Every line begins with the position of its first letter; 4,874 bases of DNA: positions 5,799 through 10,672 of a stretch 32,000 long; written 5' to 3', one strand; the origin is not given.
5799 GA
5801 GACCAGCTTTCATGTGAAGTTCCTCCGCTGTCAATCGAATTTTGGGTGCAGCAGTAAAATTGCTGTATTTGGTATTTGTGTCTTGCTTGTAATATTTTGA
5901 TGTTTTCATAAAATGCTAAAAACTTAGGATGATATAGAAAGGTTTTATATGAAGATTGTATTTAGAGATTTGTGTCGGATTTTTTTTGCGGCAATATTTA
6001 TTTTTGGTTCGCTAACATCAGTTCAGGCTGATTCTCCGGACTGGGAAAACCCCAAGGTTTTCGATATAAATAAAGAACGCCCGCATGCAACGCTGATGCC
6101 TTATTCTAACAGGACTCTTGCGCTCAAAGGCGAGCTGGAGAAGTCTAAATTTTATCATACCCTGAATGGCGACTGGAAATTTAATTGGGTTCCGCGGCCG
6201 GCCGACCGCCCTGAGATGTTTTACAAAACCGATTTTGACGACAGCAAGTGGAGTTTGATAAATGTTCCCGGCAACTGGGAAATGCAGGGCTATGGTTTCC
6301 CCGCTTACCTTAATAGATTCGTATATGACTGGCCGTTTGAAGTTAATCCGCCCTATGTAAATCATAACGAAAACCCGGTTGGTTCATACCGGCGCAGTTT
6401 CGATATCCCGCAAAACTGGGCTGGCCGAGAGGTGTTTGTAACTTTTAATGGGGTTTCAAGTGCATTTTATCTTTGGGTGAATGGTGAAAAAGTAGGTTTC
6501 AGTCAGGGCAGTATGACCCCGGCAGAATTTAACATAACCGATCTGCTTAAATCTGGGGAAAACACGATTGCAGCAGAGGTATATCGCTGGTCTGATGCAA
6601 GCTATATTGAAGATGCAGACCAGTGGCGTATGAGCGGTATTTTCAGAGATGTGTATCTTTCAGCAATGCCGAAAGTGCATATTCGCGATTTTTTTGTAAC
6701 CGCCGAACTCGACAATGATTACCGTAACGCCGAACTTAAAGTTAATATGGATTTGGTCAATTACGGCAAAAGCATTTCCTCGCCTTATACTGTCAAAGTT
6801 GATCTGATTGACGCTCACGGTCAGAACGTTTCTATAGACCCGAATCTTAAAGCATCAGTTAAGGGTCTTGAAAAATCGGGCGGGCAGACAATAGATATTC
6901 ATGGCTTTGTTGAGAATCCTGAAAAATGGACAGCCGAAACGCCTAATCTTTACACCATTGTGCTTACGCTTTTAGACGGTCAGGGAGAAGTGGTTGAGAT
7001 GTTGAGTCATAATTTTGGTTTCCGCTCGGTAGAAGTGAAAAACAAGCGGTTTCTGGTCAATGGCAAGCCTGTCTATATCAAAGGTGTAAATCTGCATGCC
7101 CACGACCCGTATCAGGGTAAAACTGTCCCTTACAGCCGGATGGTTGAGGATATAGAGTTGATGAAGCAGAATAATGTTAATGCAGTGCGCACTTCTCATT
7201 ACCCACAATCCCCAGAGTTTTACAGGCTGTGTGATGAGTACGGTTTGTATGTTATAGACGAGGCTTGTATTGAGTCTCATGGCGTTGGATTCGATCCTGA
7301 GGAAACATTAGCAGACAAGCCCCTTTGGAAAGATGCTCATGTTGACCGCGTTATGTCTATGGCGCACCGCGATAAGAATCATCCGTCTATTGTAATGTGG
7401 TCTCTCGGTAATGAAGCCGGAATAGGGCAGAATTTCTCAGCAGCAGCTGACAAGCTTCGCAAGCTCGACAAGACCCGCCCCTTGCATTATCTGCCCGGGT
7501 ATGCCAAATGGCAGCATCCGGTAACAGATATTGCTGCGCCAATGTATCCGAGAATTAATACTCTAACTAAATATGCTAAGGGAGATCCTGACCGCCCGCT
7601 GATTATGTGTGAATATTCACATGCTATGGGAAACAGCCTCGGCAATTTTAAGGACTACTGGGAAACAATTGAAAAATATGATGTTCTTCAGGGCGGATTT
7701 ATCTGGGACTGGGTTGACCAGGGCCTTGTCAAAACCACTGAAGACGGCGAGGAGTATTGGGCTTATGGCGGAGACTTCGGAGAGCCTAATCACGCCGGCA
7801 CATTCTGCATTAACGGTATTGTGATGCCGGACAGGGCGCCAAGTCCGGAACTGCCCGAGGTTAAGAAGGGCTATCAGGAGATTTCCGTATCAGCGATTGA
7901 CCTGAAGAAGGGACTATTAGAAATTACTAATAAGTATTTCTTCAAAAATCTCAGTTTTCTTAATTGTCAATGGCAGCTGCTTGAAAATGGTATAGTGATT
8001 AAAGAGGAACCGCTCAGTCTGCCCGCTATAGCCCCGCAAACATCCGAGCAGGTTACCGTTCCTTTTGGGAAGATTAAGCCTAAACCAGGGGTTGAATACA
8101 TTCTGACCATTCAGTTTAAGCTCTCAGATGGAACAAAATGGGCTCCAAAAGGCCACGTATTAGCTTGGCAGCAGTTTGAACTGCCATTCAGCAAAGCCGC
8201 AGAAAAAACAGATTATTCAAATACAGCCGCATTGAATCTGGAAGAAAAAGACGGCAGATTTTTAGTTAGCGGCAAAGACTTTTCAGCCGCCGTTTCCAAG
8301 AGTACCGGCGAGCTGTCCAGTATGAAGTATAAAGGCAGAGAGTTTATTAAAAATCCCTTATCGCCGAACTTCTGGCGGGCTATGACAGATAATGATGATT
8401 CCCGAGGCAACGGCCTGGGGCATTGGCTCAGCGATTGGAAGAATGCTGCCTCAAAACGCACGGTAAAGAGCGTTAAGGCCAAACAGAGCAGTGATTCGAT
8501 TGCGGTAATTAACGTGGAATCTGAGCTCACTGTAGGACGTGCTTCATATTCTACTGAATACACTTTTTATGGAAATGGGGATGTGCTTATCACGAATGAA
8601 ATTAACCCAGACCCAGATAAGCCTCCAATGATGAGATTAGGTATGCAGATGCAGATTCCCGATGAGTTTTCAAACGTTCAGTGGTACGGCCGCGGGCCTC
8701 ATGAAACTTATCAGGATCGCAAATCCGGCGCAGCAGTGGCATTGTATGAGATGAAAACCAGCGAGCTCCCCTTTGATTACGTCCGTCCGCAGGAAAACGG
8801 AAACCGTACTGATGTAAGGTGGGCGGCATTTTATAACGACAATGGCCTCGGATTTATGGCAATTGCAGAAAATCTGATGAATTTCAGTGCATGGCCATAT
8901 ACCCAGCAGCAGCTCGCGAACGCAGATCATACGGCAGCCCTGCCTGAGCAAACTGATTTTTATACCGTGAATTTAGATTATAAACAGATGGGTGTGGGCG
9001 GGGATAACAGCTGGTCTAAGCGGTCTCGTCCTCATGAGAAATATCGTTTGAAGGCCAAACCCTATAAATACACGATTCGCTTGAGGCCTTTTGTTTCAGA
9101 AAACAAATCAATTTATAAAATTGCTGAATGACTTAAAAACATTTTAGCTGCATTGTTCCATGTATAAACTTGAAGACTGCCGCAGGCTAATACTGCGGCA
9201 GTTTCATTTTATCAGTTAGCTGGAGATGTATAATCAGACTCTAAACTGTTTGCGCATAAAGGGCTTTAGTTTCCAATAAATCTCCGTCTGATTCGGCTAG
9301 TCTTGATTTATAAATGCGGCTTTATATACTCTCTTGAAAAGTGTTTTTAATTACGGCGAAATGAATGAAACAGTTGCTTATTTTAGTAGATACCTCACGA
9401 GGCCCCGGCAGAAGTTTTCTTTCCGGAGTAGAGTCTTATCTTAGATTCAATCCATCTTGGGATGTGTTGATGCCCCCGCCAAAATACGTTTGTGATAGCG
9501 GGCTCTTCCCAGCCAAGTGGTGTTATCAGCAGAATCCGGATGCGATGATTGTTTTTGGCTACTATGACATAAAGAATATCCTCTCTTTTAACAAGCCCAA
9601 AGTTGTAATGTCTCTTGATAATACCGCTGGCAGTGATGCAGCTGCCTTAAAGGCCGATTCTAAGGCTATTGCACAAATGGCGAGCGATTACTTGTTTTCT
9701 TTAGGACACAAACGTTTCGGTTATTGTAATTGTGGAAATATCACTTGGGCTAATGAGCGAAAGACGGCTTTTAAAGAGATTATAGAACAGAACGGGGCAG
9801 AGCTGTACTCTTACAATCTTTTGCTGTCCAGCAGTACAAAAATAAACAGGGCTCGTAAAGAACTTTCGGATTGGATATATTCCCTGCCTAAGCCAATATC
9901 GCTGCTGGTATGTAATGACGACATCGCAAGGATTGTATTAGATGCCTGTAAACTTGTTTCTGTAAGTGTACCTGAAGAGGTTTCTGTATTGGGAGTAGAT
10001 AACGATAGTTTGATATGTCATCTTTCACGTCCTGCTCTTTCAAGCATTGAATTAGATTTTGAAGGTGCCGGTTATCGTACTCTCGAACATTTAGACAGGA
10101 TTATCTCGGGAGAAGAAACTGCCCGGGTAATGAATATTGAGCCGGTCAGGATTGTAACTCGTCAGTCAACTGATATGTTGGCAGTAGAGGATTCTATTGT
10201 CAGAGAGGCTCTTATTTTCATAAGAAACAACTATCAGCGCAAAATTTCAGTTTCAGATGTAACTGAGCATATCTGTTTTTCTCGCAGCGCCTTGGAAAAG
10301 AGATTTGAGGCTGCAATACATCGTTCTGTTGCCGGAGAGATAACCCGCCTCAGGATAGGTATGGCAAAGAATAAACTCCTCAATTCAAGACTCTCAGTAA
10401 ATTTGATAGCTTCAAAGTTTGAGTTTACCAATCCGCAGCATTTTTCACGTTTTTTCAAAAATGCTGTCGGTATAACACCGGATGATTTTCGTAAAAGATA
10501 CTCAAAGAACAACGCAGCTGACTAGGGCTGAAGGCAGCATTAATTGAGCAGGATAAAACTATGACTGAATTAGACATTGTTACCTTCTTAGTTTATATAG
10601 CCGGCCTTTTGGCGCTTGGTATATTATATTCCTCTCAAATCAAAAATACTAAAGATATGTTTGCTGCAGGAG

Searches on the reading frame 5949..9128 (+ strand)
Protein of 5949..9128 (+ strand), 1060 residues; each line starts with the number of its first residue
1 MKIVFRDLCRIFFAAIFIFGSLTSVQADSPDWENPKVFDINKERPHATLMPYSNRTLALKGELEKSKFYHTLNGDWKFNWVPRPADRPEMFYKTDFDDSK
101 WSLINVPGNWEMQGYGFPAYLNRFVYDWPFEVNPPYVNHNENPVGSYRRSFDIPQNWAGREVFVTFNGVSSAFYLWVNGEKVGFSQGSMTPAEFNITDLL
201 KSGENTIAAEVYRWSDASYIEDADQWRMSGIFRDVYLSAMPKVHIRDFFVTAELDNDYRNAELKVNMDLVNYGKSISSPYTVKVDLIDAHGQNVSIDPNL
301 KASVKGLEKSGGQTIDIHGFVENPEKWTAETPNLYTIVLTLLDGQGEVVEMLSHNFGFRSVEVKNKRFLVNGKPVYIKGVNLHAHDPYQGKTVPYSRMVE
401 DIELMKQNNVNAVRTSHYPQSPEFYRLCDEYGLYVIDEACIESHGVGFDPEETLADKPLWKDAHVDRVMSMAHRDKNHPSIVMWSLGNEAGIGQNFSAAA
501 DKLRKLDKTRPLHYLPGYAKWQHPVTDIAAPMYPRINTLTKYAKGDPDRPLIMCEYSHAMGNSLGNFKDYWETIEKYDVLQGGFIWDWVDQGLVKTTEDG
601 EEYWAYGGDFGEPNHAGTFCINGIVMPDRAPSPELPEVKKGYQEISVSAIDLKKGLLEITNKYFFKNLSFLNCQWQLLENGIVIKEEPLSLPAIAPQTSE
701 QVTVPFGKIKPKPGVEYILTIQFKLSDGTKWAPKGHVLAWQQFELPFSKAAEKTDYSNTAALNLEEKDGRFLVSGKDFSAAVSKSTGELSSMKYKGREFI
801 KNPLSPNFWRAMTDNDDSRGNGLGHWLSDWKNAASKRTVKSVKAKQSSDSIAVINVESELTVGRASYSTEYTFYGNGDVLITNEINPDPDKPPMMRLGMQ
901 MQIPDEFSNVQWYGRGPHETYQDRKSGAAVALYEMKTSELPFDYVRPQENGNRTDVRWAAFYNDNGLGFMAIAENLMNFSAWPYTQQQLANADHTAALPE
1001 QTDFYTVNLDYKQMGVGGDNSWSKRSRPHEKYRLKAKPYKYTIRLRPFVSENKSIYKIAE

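Call 21: search_protein_families(library=pfam, proteins=[window:5949-9128:+], max_evalue=0.001)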
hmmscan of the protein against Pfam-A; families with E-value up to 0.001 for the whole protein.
window:5949-9128:+ (1060 aa): 6 families
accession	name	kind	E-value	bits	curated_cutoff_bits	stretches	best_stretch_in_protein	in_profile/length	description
PF02836.23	Glyco_hydro_2_C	-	2e-100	336.3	21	1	361-646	1-301/302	Glycosyl hydrolases family 2, TIM barrel domain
PF02929.23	Bgal_small_N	-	7.8e-79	265.3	25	1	774-1045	1-248/248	Beta galactosidase small chain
PF02837.24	Glyco_hydro_2_N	-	2.7e-42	145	28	1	71-241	3-169/169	Glycosyl hydrolases family 2, sugar binding domain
PF16353.11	LacZ_4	-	2e-29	102.1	27.3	1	657-746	1-87/87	Beta-galactosidase, domain 4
PF00703.27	Glyco_hydro_2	-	1.1e-18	68.4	23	1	243-359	1-109/109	Glycosyl hydrolases family 2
PF22666.2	Glyco_hydro_2_N2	-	1.2e-06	29.2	27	1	146-213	51-119/167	Glycosyl hydrolase 2 galactose-binding domain-like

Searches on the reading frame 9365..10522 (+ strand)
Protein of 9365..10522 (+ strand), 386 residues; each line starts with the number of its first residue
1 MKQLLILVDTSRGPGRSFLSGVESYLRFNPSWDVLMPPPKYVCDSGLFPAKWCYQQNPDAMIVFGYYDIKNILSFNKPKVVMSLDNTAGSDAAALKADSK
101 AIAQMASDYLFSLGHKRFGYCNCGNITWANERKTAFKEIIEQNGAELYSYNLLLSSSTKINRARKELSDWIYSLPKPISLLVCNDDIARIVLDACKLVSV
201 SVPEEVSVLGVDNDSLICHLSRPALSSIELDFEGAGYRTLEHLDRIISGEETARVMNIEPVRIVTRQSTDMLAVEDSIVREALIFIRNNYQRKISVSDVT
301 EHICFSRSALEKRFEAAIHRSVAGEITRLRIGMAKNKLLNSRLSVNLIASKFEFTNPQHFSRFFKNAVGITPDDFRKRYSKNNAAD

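Call 21: search_protein_families(library=pfam, proteins=[window:9365-10522:+], max_evalue=0.001)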
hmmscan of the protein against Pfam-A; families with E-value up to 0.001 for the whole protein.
window:9365-10522:+ (386 aa): 3 families
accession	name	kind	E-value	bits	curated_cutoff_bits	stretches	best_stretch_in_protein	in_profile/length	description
PF13377.12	Peripla_BP_3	-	5.1e-30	105.2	26.5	1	108-269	2-167/167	Periplasmic binding protein-like domain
PF12833.13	HTH_18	-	1e-15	58.2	33.6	1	301-378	3-80/80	Helix-turn-helix domain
PF00165.29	HTH_AraC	-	5.6e-12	45.9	26.6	1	340-377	6-42/42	Bacterial regulatory helix-turn-helix proteins, AraC family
